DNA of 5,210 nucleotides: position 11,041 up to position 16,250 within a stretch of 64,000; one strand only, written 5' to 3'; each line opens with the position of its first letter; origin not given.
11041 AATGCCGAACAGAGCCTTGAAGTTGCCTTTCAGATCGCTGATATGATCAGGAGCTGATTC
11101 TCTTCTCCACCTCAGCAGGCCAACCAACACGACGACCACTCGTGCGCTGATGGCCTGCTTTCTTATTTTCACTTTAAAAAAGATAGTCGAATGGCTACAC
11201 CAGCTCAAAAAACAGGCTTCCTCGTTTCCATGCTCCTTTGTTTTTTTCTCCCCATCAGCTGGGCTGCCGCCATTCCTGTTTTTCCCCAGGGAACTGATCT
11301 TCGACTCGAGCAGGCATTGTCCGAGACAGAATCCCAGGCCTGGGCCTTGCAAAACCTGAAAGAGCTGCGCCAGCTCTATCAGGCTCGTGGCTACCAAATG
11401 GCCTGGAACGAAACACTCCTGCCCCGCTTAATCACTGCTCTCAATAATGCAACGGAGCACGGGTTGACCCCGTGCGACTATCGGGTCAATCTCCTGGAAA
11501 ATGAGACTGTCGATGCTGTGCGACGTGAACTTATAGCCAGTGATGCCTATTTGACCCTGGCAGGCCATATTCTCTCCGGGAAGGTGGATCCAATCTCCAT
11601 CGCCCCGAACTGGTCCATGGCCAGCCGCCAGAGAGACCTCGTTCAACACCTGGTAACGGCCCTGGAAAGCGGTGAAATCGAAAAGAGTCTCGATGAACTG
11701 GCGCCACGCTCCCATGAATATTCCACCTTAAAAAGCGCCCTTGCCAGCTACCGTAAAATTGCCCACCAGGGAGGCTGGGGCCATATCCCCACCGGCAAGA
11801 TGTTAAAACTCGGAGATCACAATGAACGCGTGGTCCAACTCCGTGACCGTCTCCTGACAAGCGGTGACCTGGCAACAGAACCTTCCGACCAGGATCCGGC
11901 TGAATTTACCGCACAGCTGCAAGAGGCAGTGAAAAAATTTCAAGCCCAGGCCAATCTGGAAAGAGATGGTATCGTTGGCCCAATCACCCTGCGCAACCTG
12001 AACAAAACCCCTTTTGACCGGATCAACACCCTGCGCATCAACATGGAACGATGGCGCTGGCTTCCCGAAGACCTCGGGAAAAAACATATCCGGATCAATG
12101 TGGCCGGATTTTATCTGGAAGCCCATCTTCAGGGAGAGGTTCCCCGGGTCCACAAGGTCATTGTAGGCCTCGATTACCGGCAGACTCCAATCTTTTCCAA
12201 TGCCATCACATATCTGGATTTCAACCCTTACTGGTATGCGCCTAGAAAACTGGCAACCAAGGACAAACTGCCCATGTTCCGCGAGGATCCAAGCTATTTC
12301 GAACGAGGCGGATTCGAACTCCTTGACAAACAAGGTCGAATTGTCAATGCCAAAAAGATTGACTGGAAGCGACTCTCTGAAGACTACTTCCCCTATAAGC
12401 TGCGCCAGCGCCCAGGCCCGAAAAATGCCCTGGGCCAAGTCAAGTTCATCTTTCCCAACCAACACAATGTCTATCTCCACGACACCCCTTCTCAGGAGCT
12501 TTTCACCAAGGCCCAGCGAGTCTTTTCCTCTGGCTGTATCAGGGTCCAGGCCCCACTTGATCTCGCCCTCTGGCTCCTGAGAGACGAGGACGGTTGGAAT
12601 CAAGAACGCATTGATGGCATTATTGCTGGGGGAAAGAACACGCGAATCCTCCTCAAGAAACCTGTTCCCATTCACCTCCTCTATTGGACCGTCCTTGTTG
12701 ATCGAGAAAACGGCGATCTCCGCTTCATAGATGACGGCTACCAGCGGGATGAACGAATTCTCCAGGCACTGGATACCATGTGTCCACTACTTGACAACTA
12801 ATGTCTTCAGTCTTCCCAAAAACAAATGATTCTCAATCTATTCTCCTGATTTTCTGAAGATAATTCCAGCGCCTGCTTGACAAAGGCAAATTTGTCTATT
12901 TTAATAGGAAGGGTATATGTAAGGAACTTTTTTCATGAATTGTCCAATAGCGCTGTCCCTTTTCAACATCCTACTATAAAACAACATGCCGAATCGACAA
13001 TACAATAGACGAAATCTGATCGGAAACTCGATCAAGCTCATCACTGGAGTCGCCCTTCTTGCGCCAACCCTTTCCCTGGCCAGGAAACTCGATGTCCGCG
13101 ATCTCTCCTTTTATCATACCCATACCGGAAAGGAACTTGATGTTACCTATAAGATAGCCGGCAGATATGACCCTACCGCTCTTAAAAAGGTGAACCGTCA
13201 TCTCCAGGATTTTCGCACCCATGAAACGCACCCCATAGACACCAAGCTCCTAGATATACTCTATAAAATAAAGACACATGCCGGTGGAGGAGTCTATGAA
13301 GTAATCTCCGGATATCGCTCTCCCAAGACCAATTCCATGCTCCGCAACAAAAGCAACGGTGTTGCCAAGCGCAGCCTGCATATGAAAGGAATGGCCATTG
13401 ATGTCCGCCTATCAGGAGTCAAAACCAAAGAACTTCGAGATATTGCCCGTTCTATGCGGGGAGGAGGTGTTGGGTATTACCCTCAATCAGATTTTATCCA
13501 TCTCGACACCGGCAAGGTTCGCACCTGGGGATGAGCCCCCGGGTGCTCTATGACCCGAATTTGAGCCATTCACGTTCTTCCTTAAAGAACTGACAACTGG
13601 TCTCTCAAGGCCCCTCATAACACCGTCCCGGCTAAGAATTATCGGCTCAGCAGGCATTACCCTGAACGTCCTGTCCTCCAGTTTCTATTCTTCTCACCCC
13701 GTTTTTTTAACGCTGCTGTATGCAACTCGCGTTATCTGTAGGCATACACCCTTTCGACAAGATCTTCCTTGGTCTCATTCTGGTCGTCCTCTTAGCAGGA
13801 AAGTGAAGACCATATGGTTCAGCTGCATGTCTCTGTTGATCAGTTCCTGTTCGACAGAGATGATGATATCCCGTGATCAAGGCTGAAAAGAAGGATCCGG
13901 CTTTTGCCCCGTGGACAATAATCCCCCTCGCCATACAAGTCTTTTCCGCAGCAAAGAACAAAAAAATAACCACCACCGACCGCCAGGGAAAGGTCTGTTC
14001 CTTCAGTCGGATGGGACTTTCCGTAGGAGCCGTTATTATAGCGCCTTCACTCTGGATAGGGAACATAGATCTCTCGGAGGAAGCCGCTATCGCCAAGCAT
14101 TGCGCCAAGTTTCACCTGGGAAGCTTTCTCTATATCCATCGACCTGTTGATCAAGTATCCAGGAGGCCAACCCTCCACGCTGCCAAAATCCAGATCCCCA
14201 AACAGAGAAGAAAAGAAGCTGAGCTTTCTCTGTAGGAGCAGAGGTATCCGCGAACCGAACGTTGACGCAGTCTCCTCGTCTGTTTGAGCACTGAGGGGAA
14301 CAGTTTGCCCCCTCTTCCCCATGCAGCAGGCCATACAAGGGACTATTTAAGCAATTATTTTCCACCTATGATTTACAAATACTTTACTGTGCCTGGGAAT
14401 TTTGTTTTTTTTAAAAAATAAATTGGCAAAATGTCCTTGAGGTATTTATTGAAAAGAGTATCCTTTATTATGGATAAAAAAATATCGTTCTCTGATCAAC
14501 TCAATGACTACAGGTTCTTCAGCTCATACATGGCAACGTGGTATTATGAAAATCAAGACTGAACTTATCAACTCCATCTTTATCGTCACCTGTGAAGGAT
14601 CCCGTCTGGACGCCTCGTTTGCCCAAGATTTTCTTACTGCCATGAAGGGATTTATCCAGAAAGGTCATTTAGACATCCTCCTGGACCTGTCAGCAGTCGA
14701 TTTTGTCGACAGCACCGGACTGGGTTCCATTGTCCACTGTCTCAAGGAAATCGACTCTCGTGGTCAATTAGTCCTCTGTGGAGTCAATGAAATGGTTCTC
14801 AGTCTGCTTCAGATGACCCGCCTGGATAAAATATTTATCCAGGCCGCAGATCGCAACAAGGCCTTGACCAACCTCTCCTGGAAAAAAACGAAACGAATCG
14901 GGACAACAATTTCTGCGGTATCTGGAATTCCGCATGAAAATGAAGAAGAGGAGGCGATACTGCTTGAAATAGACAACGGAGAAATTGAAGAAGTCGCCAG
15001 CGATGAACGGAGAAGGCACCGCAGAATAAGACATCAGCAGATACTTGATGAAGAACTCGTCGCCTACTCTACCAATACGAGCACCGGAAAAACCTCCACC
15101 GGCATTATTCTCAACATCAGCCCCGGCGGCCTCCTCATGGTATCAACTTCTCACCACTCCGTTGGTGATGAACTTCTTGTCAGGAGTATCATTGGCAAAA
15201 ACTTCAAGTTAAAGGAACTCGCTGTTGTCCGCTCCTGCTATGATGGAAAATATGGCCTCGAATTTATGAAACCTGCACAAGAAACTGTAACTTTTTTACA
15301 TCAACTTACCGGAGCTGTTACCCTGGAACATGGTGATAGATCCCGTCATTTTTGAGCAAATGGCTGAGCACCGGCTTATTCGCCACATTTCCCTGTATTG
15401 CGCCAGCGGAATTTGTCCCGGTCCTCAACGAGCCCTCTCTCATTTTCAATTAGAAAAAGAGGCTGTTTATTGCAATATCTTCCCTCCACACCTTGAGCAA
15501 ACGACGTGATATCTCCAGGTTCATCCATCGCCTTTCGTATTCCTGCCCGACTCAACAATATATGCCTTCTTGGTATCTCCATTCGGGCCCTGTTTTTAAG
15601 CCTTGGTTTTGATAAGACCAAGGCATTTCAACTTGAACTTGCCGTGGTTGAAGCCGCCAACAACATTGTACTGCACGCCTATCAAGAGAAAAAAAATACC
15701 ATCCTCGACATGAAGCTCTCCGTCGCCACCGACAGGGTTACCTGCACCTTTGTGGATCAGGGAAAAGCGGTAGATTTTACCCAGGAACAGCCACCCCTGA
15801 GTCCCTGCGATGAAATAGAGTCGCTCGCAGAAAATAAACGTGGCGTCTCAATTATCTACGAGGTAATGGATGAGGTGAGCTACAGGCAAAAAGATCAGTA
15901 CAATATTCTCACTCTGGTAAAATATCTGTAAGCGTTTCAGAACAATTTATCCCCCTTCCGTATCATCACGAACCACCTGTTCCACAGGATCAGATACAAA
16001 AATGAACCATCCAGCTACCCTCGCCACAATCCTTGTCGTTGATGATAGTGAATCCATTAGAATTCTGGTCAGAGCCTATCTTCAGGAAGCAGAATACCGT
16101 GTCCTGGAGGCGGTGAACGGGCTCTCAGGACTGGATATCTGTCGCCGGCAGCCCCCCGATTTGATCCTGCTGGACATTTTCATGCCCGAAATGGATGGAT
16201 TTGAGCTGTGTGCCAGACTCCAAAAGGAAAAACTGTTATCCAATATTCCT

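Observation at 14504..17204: Partner-switching module whose STAS antagonist is fused to a PilZ c-di-GMP domain, with a REC-PP2C phosphatase and no sigma factor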

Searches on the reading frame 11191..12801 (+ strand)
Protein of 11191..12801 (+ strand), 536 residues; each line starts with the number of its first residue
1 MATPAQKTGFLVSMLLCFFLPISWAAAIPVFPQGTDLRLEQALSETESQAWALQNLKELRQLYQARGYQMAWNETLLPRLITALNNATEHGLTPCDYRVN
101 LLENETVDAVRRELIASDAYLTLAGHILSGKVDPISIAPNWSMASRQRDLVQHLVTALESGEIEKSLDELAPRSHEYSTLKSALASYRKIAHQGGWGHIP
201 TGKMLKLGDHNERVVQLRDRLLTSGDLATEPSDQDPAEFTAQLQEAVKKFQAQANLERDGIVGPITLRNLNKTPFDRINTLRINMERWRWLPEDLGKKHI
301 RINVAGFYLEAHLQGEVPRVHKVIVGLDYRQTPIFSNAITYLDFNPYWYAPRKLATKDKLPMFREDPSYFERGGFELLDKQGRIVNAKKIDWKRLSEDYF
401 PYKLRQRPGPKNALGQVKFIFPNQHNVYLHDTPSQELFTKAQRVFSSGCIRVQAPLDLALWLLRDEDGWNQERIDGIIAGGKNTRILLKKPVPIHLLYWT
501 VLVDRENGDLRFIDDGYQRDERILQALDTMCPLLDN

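Call 17: search_protein_families(library=pfam, proteins=[window:11191-12801:+], max_evalue=0.001)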
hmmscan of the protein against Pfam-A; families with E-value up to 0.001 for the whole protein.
window:11191-12801:+ (536 aa): 3 families
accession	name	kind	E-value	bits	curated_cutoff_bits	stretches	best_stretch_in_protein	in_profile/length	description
PF20142.4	Scaffold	-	6.7e-29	101.8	24.6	1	57-184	1-139/139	Scaffold domain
PF03734.19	YkuD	-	2e-18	67.8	23.4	1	298-463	2-139/146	L,D-transpeptidase catalytic domain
PF01471.23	PG_binding_1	-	1.3e-08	35.3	23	1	211-268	2-55/57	Putative peptidoglycan binding domain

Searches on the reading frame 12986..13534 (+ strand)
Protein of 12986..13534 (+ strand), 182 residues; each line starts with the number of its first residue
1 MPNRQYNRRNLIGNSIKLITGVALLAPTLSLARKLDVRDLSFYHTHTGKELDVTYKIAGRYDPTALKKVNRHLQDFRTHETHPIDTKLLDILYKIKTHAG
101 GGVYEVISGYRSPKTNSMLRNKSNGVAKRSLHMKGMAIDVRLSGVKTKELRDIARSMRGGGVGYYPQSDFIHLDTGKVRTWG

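Call 17: search_protein_families(library=pfam, proteins=[window:12986-13534:+], max_evalue=0.001)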
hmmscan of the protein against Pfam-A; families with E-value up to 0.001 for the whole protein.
window:12986-13534:+ (182 aa): 2 families
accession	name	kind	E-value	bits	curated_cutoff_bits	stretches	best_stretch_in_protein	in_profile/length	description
PF05951.18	Peptidase_M15_2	-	6.2e-53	179.1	27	1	36-181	5-153/153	Bacterial protein of unknown function (DUF882)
PF08291.16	Peptidase_M15_3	-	1e-14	55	23.2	1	82-174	22-108/108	Peptidase M15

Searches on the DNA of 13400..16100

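Call 60: search_rna_families(source=window, start=13400, end=16100, threshold=evalue, max_evalue=1)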
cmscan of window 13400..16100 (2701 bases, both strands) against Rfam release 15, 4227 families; matches with E-value up to 1: 2.
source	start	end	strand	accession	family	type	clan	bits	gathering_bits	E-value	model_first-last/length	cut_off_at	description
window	14564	14583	-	RF01905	HOTAIR_2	Gene; lncRNA;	-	18.6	60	0.21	50-69/69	no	HOTAIR conserved region 2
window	14520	14577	-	RF02085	Yar_1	Gene; lncRNA;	-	18.2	50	0.88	1-74/74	no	Yellow-achaete intergenic RNA conserved region 1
